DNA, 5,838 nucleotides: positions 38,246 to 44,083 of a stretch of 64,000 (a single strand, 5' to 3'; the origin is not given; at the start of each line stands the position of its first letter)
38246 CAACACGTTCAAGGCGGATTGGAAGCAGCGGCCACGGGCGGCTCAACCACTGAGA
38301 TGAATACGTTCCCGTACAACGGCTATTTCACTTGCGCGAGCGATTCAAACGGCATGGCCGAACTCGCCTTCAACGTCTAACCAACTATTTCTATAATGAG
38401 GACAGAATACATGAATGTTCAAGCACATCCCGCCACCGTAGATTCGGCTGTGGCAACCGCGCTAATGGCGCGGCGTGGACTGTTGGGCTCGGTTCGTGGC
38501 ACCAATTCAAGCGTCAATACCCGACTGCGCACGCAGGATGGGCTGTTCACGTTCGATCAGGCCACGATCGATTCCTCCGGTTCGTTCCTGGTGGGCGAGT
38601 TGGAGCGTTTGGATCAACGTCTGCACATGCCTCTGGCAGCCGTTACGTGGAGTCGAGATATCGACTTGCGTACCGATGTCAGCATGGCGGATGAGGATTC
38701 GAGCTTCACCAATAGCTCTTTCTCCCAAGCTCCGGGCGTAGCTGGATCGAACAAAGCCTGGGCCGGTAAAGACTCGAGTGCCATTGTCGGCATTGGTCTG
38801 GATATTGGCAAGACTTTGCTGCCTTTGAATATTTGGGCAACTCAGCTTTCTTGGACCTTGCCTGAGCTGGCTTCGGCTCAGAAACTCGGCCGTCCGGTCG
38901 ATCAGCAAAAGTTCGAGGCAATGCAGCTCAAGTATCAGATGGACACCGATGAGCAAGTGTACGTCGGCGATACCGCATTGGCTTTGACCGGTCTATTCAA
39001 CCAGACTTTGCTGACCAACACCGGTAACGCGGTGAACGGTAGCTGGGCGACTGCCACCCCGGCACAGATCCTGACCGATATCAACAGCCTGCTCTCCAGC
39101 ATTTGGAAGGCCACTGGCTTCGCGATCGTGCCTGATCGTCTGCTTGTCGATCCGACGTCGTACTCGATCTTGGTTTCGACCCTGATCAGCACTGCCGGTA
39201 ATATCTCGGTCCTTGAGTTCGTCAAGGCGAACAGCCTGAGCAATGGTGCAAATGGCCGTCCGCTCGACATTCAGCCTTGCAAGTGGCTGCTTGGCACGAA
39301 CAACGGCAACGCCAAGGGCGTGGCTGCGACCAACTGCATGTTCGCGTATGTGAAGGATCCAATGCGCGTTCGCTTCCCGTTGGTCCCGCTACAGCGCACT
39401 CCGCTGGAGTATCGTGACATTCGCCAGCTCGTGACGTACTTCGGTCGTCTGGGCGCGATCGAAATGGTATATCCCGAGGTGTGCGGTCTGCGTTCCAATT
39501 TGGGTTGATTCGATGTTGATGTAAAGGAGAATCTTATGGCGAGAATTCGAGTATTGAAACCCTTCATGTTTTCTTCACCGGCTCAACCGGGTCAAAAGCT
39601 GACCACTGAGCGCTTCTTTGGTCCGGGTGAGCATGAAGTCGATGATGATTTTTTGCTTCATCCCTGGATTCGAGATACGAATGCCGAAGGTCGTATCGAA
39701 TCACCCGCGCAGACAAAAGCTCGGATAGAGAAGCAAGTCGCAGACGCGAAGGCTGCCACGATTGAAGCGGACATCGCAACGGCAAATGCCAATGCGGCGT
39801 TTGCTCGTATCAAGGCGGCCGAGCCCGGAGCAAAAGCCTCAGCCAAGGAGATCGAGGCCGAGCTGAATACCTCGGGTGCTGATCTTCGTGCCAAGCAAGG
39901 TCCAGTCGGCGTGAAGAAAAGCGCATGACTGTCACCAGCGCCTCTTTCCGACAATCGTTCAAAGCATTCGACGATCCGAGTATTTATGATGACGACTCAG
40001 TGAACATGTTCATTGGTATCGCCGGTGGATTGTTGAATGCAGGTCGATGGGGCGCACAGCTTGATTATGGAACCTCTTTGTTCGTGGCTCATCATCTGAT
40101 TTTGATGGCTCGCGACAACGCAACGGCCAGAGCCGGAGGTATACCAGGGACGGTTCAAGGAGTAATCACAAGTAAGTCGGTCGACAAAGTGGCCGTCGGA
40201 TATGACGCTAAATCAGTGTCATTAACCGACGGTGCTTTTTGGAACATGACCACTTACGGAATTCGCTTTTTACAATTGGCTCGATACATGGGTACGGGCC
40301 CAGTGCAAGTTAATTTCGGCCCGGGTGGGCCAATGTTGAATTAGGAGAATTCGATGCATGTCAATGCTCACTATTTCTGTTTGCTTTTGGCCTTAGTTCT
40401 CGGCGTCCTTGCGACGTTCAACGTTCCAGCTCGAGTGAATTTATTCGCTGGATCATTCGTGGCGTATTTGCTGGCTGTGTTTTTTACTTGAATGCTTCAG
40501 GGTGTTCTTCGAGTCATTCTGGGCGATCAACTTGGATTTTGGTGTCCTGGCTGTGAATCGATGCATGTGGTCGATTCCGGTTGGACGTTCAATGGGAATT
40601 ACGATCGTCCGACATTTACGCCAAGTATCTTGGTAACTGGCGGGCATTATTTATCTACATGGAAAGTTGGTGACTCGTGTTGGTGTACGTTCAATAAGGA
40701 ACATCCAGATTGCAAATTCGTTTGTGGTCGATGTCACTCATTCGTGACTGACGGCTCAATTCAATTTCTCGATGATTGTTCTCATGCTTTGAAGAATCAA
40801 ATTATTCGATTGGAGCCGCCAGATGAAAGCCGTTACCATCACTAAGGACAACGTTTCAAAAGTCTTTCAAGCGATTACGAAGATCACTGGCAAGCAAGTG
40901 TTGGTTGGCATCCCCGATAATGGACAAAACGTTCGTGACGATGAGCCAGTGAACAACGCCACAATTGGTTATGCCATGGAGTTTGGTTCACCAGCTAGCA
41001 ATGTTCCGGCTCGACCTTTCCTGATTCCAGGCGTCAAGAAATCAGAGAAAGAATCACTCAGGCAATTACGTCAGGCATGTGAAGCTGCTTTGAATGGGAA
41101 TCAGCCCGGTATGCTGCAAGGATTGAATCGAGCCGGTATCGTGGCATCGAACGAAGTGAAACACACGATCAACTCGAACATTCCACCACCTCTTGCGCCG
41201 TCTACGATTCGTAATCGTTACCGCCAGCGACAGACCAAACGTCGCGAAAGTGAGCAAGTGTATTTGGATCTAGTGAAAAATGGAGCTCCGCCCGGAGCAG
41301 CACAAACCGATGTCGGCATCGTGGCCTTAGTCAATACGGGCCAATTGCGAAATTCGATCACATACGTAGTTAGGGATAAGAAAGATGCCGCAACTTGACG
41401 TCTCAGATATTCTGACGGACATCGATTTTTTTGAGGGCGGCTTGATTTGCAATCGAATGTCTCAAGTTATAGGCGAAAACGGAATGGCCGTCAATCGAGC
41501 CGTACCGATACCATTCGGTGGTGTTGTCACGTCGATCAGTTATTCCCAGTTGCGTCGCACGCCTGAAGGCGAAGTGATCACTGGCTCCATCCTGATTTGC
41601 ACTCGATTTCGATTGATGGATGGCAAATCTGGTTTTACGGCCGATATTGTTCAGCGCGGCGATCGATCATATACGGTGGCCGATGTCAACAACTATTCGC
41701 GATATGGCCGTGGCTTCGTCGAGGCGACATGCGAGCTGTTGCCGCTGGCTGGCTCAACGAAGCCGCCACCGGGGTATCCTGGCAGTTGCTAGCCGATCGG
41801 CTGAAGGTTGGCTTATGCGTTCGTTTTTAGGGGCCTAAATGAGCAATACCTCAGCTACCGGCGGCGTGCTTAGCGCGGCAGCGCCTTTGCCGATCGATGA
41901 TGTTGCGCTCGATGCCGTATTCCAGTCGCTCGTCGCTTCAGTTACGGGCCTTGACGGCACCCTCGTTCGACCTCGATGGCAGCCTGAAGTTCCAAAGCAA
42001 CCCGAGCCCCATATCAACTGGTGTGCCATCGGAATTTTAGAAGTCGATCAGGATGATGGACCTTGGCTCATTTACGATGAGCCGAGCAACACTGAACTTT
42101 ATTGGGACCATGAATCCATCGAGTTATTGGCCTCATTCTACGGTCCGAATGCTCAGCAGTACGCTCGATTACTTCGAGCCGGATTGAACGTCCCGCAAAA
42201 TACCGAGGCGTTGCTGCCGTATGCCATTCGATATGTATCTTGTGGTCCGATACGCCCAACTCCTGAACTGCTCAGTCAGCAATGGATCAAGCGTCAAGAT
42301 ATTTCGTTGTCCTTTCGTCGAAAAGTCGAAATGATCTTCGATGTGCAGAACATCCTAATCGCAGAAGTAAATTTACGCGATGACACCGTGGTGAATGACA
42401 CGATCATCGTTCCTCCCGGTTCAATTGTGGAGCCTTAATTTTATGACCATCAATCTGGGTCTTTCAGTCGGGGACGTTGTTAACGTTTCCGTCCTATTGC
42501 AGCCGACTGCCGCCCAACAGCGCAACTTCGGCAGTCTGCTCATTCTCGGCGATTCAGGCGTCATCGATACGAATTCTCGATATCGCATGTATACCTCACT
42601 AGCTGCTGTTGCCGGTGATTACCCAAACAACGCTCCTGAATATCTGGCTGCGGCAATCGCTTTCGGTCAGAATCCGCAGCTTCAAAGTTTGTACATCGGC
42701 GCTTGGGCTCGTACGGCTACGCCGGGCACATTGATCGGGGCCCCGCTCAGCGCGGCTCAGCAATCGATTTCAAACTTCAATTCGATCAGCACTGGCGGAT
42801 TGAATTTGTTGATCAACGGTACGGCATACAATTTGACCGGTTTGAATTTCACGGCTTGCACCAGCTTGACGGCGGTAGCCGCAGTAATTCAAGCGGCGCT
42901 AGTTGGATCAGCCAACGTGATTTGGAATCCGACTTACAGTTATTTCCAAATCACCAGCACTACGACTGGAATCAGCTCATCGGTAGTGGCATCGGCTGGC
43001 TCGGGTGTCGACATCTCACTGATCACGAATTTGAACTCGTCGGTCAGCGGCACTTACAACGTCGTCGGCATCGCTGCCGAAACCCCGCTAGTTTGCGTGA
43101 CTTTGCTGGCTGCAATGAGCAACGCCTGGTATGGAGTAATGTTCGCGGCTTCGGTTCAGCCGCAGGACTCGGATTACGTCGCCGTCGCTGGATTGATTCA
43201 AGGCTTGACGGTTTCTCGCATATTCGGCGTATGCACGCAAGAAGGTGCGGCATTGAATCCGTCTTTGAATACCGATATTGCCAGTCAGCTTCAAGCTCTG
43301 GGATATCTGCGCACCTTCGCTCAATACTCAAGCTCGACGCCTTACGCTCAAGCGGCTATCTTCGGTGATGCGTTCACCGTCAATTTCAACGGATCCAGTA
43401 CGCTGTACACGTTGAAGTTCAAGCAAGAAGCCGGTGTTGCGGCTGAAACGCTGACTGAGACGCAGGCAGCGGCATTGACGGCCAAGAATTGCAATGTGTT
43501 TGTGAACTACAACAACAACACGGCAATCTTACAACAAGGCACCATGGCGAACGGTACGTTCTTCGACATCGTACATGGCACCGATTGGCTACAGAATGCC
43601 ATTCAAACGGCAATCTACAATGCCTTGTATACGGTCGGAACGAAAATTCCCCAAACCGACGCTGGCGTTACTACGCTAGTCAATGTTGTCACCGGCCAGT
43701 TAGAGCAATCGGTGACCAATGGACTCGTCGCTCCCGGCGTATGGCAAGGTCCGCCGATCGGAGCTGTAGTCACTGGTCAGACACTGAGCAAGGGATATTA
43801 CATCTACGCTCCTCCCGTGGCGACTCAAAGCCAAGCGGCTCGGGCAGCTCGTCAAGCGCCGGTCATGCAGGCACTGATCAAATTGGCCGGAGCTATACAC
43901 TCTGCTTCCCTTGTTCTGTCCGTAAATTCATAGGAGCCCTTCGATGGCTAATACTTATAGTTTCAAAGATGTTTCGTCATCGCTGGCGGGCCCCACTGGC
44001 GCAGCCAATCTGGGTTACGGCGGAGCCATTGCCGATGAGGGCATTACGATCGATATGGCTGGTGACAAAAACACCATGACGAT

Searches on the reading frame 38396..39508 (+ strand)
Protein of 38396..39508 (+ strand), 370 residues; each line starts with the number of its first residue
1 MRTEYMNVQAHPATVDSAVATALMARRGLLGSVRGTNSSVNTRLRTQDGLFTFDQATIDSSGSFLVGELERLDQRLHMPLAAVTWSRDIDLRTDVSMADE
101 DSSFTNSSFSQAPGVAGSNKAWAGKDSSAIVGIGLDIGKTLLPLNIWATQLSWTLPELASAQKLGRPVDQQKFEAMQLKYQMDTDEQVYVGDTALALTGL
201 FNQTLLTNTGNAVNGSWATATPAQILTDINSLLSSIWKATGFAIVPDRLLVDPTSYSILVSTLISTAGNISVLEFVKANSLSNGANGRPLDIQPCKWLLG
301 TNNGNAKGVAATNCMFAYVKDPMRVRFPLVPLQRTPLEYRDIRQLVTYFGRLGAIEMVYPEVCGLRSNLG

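Call 30: search_protein_families(library=phrogs, proteins=[window:38396-39508:+], max_evalue=0.001)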
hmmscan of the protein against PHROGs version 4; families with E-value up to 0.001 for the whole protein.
window:38396-39508:+ (370 aa): 1 family
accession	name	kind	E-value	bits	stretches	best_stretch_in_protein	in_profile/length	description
phrog_264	-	head and packaging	1.4e-71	242.1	1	45-361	11-313/321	major head protein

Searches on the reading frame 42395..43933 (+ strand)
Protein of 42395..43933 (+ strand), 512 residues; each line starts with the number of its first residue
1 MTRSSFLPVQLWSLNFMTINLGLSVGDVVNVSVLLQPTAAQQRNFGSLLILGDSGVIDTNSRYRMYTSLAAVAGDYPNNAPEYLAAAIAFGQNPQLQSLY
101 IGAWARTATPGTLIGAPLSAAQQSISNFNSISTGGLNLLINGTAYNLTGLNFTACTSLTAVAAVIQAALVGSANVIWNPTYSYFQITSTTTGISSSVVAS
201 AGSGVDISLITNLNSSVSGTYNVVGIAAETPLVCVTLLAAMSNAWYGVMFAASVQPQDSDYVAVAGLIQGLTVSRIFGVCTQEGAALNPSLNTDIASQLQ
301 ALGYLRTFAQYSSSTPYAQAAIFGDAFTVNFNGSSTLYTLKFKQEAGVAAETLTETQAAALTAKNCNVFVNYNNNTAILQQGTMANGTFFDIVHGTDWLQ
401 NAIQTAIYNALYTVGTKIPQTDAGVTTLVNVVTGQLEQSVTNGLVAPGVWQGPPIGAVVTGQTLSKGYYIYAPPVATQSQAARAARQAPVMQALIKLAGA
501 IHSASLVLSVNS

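Call 30: search_protein_families(library=phrogs, proteins=[window:42395-43933:+], max_evalue=0.001)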
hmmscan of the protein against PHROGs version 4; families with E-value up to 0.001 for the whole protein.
window:42395-43933:+ (512 aa): 3 families
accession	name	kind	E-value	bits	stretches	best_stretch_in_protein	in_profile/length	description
phrog_205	-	tail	5.7e-115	385.7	1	22-510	12-432/455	tail sheath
phrog_9590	-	unknown function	4.5e-46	158.7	1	311-511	183-373/377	-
phrog_38059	-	unknown function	7.5e-28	97.6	1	425-508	1-84/88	-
